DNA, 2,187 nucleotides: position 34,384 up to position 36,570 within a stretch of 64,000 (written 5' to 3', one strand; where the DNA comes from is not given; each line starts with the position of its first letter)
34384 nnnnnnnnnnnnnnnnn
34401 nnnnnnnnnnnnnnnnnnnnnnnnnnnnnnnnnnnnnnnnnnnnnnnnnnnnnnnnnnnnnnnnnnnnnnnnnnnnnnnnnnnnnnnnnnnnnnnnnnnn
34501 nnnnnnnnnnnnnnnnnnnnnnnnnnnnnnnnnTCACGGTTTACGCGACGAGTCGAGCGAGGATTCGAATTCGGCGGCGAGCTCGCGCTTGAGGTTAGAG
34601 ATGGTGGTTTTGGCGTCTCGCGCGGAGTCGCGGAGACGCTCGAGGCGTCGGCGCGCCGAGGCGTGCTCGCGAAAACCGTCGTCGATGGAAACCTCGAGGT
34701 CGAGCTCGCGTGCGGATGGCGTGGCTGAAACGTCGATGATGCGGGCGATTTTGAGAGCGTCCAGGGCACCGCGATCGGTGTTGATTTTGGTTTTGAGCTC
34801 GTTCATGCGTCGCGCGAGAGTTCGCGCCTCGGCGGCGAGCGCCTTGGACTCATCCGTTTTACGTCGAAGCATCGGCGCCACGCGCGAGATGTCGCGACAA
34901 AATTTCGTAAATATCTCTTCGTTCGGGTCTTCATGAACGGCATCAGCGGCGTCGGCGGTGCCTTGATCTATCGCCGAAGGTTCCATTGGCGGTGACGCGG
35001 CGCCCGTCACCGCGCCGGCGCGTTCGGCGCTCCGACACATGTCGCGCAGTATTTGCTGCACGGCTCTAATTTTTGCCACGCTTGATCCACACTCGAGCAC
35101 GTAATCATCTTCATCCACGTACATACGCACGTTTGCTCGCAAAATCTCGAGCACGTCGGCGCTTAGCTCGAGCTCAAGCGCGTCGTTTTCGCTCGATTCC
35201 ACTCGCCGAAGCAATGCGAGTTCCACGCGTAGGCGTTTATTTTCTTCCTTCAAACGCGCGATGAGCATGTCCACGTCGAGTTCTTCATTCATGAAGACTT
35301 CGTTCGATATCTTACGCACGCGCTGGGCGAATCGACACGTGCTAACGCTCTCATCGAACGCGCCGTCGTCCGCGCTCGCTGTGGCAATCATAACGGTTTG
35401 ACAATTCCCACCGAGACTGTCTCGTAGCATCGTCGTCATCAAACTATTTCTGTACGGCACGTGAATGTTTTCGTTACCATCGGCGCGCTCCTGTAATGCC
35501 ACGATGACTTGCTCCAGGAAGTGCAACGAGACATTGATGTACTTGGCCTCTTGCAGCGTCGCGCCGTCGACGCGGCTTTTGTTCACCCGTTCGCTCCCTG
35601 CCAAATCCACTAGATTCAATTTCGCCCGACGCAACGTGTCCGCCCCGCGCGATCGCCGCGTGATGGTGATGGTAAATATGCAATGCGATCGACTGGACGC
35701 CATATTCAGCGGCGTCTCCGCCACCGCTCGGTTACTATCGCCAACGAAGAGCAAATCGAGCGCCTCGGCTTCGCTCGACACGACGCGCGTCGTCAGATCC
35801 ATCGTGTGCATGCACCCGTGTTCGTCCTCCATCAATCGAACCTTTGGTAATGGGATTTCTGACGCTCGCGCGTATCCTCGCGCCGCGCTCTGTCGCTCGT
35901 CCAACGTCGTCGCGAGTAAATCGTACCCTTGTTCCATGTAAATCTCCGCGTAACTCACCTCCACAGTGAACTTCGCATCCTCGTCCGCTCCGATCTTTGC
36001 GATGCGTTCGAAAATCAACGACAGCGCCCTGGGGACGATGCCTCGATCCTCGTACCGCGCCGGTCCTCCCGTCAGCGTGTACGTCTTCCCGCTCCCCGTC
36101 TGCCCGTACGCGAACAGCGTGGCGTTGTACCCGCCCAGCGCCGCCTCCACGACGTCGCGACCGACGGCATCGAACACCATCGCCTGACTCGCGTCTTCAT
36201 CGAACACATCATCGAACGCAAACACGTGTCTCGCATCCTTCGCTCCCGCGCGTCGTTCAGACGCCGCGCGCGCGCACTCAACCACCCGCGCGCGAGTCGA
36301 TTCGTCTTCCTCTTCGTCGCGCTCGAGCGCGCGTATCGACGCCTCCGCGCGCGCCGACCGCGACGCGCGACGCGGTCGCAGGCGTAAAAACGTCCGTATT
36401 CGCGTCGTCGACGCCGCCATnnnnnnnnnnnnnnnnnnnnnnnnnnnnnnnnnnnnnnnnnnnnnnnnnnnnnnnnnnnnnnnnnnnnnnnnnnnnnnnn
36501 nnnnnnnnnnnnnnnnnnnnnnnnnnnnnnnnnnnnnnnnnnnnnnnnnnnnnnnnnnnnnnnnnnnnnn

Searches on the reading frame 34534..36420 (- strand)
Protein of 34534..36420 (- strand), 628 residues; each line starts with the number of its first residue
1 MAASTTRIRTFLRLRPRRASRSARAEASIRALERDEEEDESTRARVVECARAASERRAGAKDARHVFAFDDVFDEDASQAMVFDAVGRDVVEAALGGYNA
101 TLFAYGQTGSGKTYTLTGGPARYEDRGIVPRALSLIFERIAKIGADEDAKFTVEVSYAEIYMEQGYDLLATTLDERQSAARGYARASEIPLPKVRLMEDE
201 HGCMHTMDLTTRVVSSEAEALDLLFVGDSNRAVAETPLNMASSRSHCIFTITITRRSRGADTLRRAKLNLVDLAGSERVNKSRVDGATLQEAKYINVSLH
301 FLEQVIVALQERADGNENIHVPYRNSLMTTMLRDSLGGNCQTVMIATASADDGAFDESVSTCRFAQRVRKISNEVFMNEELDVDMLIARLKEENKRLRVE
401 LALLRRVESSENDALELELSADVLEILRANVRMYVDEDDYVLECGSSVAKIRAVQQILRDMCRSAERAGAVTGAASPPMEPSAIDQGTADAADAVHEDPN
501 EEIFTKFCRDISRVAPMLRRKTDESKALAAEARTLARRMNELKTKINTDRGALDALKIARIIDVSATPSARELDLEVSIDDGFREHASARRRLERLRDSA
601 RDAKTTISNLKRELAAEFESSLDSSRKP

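Call 13: search_protein_families(library=pfam, proteins=[window:34534-36420:-], max_evalue=0.001)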
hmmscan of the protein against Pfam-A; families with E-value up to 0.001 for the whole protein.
window:34534-36420:- (628 aa): 3 families
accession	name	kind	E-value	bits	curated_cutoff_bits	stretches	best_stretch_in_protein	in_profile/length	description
PF00225.29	Kinesin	-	4e-97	325.6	29.3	1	30-371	3-327/327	Kinesin motor domain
PF16796.11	Microtub_bd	-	1e-21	77.9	27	1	7-169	21-155/155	Microtubule binding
PF23735.1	KIF9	-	6.3e-05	23.6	31.9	1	501-620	4-129/140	Kinesin-like protein KIF9 domain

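Call 57: find_encoding_contigs(protein=window:34534-36420:-, flank=10000, max_places=4)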
Protein window:34534-36420:- (628 aa): 26 contigs read that carry it; 4 places shown.
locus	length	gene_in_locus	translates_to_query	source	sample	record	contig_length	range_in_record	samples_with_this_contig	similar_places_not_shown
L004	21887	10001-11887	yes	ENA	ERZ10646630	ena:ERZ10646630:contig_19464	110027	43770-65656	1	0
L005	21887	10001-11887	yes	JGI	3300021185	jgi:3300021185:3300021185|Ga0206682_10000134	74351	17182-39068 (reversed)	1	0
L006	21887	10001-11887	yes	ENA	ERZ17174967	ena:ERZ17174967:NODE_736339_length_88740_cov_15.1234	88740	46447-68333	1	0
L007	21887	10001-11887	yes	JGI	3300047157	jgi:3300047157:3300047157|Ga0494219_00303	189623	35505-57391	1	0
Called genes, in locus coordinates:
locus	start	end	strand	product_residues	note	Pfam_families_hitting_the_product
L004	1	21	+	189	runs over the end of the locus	PF00227:Proteasome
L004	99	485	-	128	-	-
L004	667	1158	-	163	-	-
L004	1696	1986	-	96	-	PF00504:Chloroa_b-bind (weak)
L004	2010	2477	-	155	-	-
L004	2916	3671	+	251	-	PF16166:TIC20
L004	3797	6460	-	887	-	PF00176:SNF2-rel_dom, PF04851:ResIII, PF00270:DEAD (weak), PF00271:Helicase_C, PF11496:HDA2-3 (weak)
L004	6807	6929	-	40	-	-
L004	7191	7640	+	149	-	PF04716:ETC_C1_NDUFA5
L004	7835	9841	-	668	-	PF00628:PHD (weak), PF13831:PHD_2, PF13832:zf-HC5HC2H_2, PF13771:zf-HC5HC2H, PF00856:SET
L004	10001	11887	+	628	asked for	PF00225:Kinesin, PF16796:Microtub_bd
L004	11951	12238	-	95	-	-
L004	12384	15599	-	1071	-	PF13415:Beta-prop_FBX42, PF13854:Kelch_HCF, PF24681:Kelch_KLHDC2_KLHL20_DRC7, PF01344:Kelch_1 (faint), PF24981:Beta-prop_ATRN-LZTR1, PF13415:Beta-prop_FBX42, PF13418:Beta-prop_TYW4, PF24681:Kelch_KLHDC2_KLHL20_DRC7, +1 more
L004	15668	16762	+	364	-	PF05050:Methyltransf_21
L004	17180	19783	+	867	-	PF13802:Gal_mutarotas_2, PF01055:Glyco_hydro_31_2nd, PF21365:Glyco_hydro_31_3rd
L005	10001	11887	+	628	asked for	PF00225:Kinesin, PF16796:Microtub_bd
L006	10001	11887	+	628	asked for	PF00225:Kinesin, PF16796:Microtub_bd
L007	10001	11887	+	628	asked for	PF00225:Kinesin, PF16796:Microtub_bd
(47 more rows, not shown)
